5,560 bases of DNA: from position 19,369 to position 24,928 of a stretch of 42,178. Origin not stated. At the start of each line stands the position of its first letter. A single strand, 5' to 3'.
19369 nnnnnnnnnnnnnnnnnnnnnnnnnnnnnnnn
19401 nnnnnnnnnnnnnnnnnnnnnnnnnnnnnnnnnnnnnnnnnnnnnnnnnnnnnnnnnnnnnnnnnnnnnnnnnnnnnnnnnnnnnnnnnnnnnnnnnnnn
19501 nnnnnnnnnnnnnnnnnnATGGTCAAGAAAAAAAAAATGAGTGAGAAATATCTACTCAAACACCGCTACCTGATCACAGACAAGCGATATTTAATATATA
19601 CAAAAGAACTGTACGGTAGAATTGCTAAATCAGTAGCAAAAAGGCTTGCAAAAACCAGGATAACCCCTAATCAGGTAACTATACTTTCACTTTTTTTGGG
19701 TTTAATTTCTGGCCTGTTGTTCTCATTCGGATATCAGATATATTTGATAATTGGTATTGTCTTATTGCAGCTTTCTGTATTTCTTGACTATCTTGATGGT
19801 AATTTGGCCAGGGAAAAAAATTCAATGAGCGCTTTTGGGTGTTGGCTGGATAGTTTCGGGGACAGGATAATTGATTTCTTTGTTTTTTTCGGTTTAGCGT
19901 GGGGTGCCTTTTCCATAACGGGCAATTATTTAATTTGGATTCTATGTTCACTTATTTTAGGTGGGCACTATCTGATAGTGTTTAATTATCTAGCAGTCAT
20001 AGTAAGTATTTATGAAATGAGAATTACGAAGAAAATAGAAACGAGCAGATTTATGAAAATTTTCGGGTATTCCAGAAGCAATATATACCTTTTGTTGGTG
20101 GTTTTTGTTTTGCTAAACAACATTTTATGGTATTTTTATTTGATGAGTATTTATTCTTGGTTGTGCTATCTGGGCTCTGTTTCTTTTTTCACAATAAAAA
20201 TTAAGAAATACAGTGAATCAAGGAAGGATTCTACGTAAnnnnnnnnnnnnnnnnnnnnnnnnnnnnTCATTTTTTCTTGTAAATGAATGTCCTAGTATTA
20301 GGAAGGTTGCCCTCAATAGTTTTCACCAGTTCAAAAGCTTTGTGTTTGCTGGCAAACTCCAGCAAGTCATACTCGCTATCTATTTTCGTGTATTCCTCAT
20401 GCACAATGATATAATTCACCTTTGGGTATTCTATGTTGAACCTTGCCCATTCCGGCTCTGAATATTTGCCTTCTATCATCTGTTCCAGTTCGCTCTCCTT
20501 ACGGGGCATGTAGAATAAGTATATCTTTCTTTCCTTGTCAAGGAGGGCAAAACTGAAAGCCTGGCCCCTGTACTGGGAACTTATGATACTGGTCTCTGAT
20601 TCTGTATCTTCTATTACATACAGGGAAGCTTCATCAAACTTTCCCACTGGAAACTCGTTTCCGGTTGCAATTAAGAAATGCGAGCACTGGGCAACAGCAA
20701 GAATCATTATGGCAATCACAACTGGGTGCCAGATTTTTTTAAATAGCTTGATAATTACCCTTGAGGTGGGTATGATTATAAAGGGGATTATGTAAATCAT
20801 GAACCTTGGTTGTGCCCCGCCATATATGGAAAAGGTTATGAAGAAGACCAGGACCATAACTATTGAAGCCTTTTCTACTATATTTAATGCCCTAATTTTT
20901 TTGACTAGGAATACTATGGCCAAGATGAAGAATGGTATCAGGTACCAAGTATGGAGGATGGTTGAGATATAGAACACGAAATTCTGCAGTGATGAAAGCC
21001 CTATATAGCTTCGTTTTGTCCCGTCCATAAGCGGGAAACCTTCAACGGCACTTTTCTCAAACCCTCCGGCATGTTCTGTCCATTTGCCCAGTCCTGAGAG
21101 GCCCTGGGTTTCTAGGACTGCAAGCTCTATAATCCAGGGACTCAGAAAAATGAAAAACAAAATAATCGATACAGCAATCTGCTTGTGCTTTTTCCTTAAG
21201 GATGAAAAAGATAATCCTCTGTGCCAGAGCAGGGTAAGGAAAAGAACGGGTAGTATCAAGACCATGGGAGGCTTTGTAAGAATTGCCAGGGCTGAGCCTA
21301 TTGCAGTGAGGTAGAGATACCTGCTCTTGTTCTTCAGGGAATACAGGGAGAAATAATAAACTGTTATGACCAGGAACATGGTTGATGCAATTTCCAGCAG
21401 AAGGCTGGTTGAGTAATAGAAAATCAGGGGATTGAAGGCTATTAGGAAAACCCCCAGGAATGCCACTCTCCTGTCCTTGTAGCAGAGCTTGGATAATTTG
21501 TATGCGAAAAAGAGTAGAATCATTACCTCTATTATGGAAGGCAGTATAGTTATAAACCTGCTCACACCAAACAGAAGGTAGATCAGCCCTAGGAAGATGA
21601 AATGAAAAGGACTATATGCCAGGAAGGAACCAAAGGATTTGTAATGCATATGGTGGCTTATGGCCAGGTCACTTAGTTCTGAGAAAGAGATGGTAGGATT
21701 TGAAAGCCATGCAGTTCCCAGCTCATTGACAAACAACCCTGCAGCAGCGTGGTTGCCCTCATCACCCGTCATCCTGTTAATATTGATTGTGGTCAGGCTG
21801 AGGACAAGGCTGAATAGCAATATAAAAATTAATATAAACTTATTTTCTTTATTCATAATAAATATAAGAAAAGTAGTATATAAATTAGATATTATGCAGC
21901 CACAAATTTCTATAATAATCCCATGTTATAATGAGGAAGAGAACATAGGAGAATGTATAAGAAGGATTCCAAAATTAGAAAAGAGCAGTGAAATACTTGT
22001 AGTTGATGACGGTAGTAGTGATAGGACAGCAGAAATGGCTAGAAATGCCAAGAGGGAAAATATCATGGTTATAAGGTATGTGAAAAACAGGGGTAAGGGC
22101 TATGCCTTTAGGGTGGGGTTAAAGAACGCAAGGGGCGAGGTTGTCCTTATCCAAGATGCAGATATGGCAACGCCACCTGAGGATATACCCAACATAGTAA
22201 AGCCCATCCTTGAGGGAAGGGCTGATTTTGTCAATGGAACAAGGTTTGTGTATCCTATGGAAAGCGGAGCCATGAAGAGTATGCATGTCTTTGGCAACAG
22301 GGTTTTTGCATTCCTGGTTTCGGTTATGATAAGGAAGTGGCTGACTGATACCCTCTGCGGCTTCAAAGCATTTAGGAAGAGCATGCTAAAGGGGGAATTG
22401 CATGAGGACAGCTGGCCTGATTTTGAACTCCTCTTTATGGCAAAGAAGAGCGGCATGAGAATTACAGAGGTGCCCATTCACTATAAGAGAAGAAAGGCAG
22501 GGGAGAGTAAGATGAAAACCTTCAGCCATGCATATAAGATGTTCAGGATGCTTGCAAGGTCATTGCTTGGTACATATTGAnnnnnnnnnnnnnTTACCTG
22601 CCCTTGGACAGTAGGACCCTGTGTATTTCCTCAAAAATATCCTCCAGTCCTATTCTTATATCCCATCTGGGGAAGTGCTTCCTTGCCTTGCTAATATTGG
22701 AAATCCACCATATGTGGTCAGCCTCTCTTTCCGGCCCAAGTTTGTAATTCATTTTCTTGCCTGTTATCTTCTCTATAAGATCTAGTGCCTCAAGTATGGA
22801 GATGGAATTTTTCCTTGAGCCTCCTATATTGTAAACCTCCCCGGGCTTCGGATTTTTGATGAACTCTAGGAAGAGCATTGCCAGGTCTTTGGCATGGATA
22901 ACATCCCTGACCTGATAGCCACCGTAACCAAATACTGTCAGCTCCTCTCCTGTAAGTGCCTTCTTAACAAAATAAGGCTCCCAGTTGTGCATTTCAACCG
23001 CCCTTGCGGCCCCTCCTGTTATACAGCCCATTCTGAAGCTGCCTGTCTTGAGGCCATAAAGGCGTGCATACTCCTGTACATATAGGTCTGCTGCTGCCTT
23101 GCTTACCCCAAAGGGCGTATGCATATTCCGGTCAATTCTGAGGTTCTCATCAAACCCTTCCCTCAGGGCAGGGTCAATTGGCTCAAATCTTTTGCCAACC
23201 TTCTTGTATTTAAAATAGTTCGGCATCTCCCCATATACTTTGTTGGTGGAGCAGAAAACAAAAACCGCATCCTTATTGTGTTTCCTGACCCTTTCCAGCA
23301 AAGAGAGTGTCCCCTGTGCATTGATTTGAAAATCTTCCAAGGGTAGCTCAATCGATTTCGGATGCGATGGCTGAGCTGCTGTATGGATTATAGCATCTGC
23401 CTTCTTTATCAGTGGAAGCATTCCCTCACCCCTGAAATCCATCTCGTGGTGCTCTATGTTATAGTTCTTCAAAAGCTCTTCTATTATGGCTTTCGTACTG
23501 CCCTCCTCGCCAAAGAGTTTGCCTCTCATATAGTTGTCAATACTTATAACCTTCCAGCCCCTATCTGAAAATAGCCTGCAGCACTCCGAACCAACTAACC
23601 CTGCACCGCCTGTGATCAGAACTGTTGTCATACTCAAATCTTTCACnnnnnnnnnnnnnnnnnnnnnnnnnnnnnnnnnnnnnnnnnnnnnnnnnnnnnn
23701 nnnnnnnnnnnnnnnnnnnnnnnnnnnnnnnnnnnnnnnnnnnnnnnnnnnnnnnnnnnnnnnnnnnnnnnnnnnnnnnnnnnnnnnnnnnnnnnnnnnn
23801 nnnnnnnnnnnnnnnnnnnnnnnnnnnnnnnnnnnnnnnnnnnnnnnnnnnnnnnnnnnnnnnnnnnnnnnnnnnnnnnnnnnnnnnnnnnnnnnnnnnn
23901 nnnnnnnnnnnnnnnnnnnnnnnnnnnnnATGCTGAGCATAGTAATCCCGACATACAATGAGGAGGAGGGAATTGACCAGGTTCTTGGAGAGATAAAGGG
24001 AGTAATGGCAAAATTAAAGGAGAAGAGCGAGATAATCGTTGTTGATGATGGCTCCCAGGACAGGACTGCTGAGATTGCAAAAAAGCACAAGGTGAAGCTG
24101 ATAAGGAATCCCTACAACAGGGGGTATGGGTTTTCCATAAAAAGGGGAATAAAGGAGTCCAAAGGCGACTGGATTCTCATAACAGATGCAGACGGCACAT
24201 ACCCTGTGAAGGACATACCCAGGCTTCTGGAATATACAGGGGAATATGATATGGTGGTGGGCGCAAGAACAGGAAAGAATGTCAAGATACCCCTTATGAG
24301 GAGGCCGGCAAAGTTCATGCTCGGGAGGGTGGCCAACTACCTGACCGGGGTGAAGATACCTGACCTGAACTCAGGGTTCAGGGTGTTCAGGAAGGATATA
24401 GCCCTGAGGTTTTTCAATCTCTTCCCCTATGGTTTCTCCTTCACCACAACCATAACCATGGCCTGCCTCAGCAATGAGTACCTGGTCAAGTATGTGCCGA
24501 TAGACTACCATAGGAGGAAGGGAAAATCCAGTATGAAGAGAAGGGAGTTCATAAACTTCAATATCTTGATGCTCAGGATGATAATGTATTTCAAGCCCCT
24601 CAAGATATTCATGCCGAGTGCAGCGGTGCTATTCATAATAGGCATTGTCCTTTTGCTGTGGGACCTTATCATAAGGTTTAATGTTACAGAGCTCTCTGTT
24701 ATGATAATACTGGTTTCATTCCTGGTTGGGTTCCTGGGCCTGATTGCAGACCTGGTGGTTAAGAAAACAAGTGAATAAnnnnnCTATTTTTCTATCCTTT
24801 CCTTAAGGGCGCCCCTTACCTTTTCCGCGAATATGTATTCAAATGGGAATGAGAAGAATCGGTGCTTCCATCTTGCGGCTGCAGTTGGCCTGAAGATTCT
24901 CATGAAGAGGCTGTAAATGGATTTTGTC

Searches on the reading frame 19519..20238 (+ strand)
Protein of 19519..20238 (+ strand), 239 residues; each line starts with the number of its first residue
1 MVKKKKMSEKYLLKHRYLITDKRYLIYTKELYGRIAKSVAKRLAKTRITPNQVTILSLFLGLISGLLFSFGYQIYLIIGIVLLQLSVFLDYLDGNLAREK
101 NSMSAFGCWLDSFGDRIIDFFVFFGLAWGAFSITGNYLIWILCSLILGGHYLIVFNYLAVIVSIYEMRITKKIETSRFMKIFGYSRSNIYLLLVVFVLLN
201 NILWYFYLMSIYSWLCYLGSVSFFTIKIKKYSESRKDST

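Call 7: search_protein_families(library=pfam, proteins=[window:19519-20238:+])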
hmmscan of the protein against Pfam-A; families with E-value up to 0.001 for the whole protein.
window:19519-20238:+ (239 aa): 1 family
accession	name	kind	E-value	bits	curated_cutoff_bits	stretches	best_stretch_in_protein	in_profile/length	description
PF01066.26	CDP-OH_P_transf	-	3.3e-14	54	22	1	48-184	2-132/152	CDP-alcohol phosphatidyltransferase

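Call 35: search_protein_families(library=ncbifam, proteins=[window:19519-20238:+], max_evalue=0.001)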
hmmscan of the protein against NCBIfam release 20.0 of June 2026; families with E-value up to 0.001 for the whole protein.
window:19519-20238:+ (239 aa): 7 families
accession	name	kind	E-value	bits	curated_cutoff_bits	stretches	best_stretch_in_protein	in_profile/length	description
NF040950.1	archin_ph_syn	equivalog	1.2e-22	80.7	180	1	30-140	6-116/191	archaetidylinositol phosphate synthase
NF045883.1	PIPSynth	equivalog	1.2e-19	70.8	170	1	28-146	3-119/197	phosphatidylinositol phosphate synthase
NF041135.1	IPPtranDIPPsyn_Thcocales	equivalog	2.4e-18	66.4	580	1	28-215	231-407/419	bifunctional L-myo-inositol-1-phosphate cytidylyltransferase/CDP-L-myo-inositol myo-inositolphosphotransferase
NF052561.1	PIPSynBT1523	equivalog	1.5e-07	31.4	350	1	31-145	8-127/232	hypothetical protein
TIGR00473.1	pssA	equivalog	2.4e-07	31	107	1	54-125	1-68/153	CDP-diacylglycerol--serine O-phosphatidyltransferase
NF053678.1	ClpnSynClsA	equivalog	5.3e-07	30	240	1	77-129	31-83/180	cardiolipin synthase ClsA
TIGR00560.1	pgsA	equivalog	7.9e-06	26.5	109.1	1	49-217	3-172/183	CDP-diacylglycerol--glycerol-3-phosphate 3-phosphatidyltransferase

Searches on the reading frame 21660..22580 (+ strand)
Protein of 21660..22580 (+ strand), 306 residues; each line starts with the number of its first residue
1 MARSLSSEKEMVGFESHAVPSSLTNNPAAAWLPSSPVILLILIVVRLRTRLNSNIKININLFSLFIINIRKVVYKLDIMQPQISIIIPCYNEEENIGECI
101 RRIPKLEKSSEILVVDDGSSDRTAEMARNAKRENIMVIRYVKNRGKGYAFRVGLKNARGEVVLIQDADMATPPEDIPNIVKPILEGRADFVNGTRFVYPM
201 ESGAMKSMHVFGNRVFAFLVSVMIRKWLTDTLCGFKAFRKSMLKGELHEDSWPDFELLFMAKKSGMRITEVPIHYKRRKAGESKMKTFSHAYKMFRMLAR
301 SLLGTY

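Call 35: search_protein_families(library=ncbifam, proteins=[window:21660-22580:+], max_evalue=0.001)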
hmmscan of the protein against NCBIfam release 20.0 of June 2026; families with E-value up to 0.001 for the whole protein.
window:21660-22580:+ (306 aa): 24 families
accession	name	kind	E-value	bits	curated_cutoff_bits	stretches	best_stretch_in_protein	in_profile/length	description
TIGR04182.1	glyco_TIGR04182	equivalog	3.5e-34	118.5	325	1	83-300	2-216/293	S-layer glycoprotein N-glycosyltransferase AglJ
NF041391.1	DPhHxTase_Halo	equivalog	1.8e-27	95.7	375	1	89-293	3-200/213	dolichyl-phosphate hexose transferase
NF007986.1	PRK10714.1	equivalog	1.3e-25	90.1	529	1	82-297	7-222/316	undecaprenyl-phosphate 4-deoxy-4-formamido-L-arabinose transferase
TIGR03937.1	PgaC_IcaA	equivalog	3.5e-19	69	422.3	1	80-172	44-139/407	poly-beta-1,6-N-acetyl-D-glucosamine synthase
NF047588.1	GlcsyltransPgfSStrep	equivalog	3.9e-19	69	500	1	82-286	2-206/308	glycosyltransferase PgfS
TIGR04283.1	glyco_like_mftF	equivalog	3.3e-17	62.8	182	1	83-184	1-97/221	TIGR04283 family arsenosugar biosynthesis glycosyltransferase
NF058614.1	PPMAGASynPpgS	equivalog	5.9e-17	61.8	370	1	84-274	3-195/226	polyprenyl-phospho-N-acetylgalactosaminyl synthase PpgS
NF010496.0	PRK13915.1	equivalog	1.2e-15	57.4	262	1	79-215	29-173/307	glucosyl-3-phosphoglycerate synthase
NF041875.1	EPS_EpsD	equivalog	1.9e-13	50.5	370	1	83-174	1-95/325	exopolysaccharide biosynthesis glycosyltransferase EpsD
TIGR03965.1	mycofact_glyco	equivalog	7e-13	48.2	280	1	78-174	72-170/467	mycofactocin biosynthesis glycosyltransferase MftF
NF007482.0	PRK10073.1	equivalog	2e-12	46.7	423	1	80-175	5-102/334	glycosyltransferase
NF047683.1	TeichurnBiosyTuaG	equivalog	2.2e-10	40.6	400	1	79-176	4-104/252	teichuronic acid biosynthesis protein TuaG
TIGR03111.1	glyc2_xrt_Gpos1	hypoth_equivalog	2.2e-10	39.9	363.95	1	62-181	30-154/439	TIGR03111 family XrtG-associated glycosyltransferase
TIGR03469.1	HpnB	hypoth_equivalog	2.7e-10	39.8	379.25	1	79-191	42-168/386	hopene-associated glycosyltransferase HpnB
TIGR04242.1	nodulat_NodC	equivalog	1.4e-09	37.4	550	1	79-175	46-148/395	chitooligosaccharide synthase NodC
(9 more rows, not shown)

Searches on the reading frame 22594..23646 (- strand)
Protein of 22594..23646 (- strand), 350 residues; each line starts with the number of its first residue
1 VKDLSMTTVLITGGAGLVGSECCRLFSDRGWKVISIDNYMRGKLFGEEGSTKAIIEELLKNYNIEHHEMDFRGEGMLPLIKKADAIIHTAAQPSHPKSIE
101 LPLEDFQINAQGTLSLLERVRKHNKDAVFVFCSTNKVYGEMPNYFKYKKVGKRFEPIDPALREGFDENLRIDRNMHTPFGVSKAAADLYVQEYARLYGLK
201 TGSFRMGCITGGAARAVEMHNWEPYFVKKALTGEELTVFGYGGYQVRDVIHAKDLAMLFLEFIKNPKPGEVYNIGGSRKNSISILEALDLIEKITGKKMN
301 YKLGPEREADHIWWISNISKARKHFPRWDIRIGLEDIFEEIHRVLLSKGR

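Call 7: search_protein_families(library=pfam, proteins=[window:22594-23646:-])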
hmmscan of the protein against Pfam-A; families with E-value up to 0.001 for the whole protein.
window:22594-23646:- (350 aa): 6 families
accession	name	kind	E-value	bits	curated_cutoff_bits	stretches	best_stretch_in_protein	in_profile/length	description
PF01370.27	Epimerase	-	6.9e-39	134.1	20.9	1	9-275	1-240/240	NAD dependent epimerase/dehydratase family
PF16363.11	GDP_Man_Dehyd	-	1.1e-26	94.5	27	1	10-340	1-331/332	GDP-mannose 4,6 dehydratase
PF07993.18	NAD_binding_4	-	9.5e-10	38.5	20.1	1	78-231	84-230/258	Male sterility protein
PF04321.23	RmlD_sub_bind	-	2.2e-06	27.4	27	1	8-139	2-106/287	RmlD substrate binding domain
PF01073.25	3Beta_HSD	-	8.5e-06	25.4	22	1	10-140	1-122/280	3-beta hydroxysteroid dehydrogenase/isomerase family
PF02719.21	Polysacc_synt_2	-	8.6e-06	25.6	20.2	1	9-137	1-131/293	Polysaccharide biosynthesis protein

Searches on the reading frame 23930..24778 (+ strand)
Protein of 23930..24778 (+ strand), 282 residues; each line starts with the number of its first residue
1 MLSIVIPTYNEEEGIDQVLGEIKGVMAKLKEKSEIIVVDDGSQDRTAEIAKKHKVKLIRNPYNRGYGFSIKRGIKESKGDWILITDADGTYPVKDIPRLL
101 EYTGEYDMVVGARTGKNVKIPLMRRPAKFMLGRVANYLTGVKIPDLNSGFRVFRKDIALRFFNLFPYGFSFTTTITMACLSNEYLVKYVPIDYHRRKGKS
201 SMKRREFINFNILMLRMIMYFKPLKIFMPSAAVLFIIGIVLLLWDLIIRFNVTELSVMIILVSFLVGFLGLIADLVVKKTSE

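Call 7: search_protein_families(library=pfam, proteins=[window:23930-24778:+])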
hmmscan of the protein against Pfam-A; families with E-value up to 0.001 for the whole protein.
window:23930-24778:+ (282 aa): 4 families
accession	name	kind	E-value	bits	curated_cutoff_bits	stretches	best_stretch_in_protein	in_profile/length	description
PF00535.33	Glycos_transf_2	-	8.1e-33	114.2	23.3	1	3-158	1-164/168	Glycosyl transferase family 2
PF13641.12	Glyco_tranf_2_3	-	1.5e-05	25.5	27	1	2-102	3-110/230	Glycosyltransferase like family 2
PF13704.12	Glyco_tranf_2_4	-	0.00039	21.3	27.5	1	33-88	20-81/98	Glycosyl transferase family 2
PF10111.15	Glyco_tranf_2_2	-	0.0004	20.4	27.3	1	3-89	1-92/276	Glycosyltransferase like family 2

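Call 35: search_protein_families(library=ncbifam, proteins=[window:23930-24778:+], max_evalue=0.001)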
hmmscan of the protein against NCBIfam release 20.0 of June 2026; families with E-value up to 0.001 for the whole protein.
window:23930-24778:+ (282 aa): 23 families
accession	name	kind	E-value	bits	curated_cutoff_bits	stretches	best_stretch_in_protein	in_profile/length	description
TIGR04182.1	glyco_TIGR04182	equivalog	2.3e-30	106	325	1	3-280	3-286/293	S-layer glycoprotein N-glycosyltransferase AglJ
NF041391.1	DPhHxTase_Halo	equivalog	2.5e-30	105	375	1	8-202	3-192/213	dolichyl-phosphate hexose transferase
NF058614.1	PPMAGASynPpgS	equivalog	9.8e-23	80.7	370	1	4-202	4-210/226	polyprenyl-phospho-N-acetylgalactosaminyl synthase PpgS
NF007986.1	PRK10714.1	equivalog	5.3e-22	78.2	529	1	2-253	8-260/316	undecaprenyl-phosphate 4-deoxy-4-formamido-L-arabinose transferase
NF047588.1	GlcsyltransPgfSStrep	equivalog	1.8e-21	76.7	500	1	2-257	3-259/308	glycosyltransferase PgfS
TIGR04283.1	glyco_like_mftF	equivalog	6.2e-17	61.9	182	1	2-93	1-87/221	TIGR04283 family arsenosugar biosynthesis glycosyltransferase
NF041875.1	EPS_EpsD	equivalog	1.8e-14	53.9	370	1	2-90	1-91/325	exopolysaccharide biosynthesis glycosyltransferase EpsD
TIGR03937.1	PgaC_IcaA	equivalog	3.3e-12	46.1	422.3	1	2-115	47-161/407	poly-beta-1,6-N-acetyl-D-glucosamine synthase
NF038302.1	EPS_HpsE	equivalog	3.2e-11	42.8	300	1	2-102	3-110/307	hormogonium polysaccharide biosynthesis glycosyltransferase HpsE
NF007482.0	PRK10073.1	equivalog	4.7e-11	42.3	423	1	2-108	8-115/334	glycosyltransferase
NF010496.0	PRK13915.1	equivalog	7.5e-11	41.7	262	1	2-89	33-127/307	glucosyl-3-phosphoglycerate synthase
TIGR03965.1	mycofact_glyco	equivalog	1.8e-09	37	280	1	3-88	77-164/467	mycofactocin biosynthesis glycosyltransferase MftF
NF047683.1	TeichurnBiosyTuaG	equivalog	4.6e-07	29.7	400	1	2-104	8-112/252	teichuronic acid biosynthesis protein TuaG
NF045692.1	OglycostaseCruG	equivalog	5e-07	29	600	1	2-88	43-137/386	2'-O-glycosyltransferase CruG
NF053739.1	GlytfEpsEBac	equivalog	8.2e-07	28.3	450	1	2-96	3-100/265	glycosyltransferase EpsE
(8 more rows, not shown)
